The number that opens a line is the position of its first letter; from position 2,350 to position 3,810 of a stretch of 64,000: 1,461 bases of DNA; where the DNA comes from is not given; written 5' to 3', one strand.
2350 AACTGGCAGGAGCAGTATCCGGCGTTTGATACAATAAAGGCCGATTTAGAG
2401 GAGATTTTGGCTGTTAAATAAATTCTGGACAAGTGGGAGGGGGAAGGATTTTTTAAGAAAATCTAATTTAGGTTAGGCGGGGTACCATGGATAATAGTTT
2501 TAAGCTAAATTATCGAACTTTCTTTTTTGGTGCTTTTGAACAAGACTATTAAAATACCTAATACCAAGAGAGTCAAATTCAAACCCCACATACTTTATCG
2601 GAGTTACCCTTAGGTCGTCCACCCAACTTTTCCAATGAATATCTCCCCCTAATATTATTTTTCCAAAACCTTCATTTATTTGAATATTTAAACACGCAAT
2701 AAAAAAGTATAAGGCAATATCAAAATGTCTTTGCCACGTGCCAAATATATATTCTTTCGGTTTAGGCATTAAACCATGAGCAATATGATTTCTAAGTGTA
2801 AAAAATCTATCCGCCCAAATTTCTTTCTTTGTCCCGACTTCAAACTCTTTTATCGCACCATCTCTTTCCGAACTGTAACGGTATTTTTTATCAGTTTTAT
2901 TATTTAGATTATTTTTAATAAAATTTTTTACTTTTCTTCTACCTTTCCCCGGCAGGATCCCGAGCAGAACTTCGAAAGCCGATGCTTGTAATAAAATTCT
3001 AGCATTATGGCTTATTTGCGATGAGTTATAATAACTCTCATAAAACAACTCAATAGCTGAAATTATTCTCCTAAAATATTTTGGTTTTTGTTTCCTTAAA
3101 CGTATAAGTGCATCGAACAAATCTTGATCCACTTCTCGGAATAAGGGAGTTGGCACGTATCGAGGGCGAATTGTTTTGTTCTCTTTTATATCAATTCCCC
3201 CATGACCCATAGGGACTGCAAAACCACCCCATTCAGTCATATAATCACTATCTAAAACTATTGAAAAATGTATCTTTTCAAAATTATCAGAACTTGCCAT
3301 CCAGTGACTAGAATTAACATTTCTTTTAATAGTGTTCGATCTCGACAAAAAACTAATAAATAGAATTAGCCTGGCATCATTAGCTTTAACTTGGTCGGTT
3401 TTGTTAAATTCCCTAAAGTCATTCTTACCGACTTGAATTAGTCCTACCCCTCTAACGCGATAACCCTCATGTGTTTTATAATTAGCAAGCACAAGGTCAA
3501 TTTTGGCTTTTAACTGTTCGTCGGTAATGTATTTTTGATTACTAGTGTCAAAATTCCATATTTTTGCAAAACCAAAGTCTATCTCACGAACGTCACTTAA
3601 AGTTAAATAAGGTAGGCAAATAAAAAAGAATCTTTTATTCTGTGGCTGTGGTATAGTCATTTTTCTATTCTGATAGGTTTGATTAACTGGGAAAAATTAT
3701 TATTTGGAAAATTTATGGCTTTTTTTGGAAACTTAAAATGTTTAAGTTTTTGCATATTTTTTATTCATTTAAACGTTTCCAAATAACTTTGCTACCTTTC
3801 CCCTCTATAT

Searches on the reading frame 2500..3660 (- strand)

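Call 47: search_protein_families(library=pfam, proteins=[window:2500-3660:-], max_evalue=0.001)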
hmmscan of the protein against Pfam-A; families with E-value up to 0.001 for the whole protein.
window:2500-3660:- (386 aa): 1 family
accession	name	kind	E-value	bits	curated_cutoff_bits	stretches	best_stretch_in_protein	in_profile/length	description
PF18739.6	HEPN_Apea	-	0.00047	21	24.4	1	199-300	3-101/136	Apea-like HEPN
